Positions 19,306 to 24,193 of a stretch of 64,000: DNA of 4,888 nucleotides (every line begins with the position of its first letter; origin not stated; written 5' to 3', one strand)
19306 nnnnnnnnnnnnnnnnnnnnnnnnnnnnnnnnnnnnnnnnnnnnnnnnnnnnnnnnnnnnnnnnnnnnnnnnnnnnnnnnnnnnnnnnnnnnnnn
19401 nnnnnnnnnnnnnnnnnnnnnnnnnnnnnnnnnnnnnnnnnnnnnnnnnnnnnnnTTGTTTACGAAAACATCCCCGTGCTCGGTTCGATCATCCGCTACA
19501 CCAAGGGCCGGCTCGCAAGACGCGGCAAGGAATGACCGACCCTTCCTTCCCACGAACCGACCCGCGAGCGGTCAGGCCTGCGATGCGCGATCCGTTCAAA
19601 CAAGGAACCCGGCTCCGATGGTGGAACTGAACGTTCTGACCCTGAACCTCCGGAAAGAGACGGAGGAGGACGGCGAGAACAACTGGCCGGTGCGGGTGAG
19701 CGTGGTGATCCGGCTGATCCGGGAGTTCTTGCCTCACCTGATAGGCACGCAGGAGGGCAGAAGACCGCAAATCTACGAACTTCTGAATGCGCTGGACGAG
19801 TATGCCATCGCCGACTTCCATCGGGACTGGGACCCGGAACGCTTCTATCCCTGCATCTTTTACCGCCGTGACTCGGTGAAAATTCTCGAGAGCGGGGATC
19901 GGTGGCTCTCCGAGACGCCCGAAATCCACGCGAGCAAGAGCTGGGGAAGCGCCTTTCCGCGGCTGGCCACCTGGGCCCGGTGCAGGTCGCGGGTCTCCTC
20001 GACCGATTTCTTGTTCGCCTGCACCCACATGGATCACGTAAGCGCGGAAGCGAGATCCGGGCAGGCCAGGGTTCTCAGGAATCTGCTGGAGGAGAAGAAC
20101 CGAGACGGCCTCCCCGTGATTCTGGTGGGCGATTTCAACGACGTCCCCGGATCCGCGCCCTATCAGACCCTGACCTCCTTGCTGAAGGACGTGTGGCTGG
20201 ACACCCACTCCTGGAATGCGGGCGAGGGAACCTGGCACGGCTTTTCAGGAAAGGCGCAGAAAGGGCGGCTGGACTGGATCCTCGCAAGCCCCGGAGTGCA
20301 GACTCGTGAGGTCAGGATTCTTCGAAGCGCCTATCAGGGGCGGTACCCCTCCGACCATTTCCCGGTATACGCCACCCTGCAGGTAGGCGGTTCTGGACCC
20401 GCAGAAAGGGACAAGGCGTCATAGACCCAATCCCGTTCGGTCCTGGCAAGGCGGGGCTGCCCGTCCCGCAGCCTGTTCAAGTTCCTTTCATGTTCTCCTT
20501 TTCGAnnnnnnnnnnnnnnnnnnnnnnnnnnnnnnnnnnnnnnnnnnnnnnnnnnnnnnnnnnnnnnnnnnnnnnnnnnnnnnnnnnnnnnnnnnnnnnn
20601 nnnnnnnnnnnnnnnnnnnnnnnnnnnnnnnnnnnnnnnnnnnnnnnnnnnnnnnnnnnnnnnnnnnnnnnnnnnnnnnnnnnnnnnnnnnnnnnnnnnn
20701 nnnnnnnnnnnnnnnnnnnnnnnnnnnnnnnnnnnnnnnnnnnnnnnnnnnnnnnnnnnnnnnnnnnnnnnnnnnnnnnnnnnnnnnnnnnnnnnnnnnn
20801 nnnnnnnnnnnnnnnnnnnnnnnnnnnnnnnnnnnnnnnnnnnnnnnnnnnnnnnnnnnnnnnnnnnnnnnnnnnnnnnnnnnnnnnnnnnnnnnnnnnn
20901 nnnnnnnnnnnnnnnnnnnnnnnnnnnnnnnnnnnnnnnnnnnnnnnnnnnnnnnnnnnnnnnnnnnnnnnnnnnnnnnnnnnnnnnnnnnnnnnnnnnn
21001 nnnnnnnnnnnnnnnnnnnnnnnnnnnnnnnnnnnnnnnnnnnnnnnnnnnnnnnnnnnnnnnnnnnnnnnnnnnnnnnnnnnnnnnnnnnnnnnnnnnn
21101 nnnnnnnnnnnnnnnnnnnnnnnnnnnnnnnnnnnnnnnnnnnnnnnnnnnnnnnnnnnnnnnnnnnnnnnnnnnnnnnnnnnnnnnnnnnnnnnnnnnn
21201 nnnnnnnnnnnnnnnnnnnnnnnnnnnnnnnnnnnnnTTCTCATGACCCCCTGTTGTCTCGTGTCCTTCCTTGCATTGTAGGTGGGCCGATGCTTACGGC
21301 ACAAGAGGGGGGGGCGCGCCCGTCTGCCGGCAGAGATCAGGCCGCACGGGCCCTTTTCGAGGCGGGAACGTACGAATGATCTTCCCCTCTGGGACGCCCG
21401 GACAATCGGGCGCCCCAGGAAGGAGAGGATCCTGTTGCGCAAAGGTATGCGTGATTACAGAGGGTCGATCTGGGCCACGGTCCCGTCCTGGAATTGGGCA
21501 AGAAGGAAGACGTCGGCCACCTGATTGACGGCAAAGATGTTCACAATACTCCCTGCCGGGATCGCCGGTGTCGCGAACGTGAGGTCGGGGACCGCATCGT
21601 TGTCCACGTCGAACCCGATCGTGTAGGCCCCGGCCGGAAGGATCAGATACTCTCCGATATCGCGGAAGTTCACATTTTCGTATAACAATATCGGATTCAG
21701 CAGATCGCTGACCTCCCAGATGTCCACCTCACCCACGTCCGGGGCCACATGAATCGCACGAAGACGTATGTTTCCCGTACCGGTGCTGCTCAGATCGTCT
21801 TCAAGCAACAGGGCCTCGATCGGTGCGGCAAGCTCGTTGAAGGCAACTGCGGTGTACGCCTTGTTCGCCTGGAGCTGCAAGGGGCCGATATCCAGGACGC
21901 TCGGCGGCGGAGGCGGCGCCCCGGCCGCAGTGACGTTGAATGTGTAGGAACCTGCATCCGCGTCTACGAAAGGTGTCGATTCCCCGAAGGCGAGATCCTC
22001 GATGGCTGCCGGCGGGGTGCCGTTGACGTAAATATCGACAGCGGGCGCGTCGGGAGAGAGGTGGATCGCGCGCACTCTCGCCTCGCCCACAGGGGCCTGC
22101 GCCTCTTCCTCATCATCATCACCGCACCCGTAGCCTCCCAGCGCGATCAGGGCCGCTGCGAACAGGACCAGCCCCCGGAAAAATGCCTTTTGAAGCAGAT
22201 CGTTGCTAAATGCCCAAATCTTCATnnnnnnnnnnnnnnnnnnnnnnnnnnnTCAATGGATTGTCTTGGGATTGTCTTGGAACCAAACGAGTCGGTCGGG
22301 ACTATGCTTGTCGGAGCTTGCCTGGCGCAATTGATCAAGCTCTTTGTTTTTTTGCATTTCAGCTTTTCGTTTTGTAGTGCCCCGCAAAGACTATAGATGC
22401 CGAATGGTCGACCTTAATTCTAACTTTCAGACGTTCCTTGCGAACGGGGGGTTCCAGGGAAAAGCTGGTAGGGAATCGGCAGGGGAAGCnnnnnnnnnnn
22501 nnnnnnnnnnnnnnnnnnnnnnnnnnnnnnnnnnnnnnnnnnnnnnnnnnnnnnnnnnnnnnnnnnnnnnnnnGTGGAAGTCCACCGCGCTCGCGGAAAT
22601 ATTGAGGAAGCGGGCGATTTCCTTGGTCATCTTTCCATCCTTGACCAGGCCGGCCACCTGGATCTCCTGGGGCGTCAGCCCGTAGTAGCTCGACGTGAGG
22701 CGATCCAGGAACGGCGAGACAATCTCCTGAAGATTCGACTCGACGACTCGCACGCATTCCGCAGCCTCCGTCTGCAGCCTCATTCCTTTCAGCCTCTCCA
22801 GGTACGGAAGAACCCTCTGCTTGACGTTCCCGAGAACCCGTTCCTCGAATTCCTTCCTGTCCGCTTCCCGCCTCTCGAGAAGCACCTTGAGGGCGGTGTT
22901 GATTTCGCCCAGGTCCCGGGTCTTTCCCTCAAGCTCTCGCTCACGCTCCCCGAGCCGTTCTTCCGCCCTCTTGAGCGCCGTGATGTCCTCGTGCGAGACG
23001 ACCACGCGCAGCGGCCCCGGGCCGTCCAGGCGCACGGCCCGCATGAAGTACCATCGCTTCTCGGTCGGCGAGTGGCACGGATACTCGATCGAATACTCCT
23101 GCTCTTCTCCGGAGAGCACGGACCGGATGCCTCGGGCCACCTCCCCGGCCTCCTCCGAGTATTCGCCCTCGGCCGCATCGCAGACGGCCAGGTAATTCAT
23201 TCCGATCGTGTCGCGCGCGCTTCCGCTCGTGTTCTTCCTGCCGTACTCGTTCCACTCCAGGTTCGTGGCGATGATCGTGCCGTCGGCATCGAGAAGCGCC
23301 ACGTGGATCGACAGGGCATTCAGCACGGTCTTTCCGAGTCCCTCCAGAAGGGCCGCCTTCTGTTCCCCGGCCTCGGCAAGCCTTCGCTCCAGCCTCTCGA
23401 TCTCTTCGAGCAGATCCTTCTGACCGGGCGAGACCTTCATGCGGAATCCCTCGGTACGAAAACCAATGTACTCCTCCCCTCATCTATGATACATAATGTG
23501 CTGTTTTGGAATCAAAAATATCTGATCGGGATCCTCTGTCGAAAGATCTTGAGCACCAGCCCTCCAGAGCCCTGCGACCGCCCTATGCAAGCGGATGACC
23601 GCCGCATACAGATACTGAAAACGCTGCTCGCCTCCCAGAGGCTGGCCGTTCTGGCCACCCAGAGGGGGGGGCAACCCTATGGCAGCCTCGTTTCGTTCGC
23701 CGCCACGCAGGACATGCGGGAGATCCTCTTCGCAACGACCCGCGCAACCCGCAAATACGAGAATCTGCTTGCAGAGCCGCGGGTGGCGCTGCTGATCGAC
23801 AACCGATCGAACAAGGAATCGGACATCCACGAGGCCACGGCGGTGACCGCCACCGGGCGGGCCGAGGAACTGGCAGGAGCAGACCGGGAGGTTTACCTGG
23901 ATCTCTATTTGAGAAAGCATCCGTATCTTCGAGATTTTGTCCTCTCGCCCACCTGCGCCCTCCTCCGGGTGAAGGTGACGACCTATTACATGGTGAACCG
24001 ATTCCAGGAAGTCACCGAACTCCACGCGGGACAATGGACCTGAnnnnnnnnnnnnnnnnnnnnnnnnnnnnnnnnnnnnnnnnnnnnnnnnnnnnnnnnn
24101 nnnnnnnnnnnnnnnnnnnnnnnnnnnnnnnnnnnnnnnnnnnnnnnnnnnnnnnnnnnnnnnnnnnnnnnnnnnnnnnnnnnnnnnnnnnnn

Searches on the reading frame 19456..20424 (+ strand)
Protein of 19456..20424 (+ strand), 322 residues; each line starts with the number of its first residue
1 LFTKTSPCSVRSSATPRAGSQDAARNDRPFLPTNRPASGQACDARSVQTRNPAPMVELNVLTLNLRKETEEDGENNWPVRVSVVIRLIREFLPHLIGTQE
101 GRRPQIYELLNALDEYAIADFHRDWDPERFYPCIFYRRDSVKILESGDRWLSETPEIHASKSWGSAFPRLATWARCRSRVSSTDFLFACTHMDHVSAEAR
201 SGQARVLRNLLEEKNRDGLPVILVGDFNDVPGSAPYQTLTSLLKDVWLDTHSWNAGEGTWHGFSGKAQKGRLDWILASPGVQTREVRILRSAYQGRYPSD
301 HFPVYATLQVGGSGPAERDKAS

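Call 73: search_protein_families(library=pfam, proteins=[window:19456-20424:+], max_evalue=0.00001)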
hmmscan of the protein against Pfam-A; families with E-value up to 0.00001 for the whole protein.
window:19456-20424:+ (322 aa): 1 family
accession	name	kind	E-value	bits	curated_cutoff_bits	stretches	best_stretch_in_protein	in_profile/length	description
PF03372.29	Exo_endo_phos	-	2.9e-17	63.6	24.5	1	61-301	1-225/225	Endonuclease/Exonuclease/phosphatase family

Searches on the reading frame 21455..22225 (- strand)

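Call 73: search_protein_families(library=pfam, proteins=[window:21455-22225:-], max_evalue=0.00001)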
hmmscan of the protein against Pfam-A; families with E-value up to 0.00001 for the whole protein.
window:21455-22225:- (256 aa): 1 family
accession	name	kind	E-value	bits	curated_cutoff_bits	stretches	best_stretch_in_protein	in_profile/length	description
PF14344.12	DUF4397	-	3.3e-38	131.4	30.6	2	49-169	1-118/119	Domain of unknown function (DUF4397)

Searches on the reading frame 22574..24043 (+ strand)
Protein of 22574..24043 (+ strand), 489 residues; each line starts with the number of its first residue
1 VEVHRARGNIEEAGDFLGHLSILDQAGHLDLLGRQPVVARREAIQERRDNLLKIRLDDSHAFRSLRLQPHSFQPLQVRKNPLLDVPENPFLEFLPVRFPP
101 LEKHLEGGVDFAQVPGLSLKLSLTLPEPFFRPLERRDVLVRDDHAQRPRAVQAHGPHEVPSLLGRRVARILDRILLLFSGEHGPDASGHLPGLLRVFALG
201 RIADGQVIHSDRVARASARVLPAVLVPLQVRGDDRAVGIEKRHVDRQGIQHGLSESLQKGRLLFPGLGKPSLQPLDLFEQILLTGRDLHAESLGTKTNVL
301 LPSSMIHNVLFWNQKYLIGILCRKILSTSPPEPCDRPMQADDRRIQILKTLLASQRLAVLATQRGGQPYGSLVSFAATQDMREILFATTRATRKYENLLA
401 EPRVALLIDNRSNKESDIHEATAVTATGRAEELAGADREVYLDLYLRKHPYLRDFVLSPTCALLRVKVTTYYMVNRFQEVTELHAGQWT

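Call 73: search_protein_families(library=pfam, proteins=[window:22574-24043:+], max_evalue=0.00001)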
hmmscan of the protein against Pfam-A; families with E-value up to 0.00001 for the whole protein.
window:22574-24043:+ (489 aa): 1 family
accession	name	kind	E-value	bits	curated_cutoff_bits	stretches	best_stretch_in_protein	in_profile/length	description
PF01243.27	PNPOx_N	-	2.9e-15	57.1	28.1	1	348-472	5-117/120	Pyridoxamine 5'-phosphate oxidase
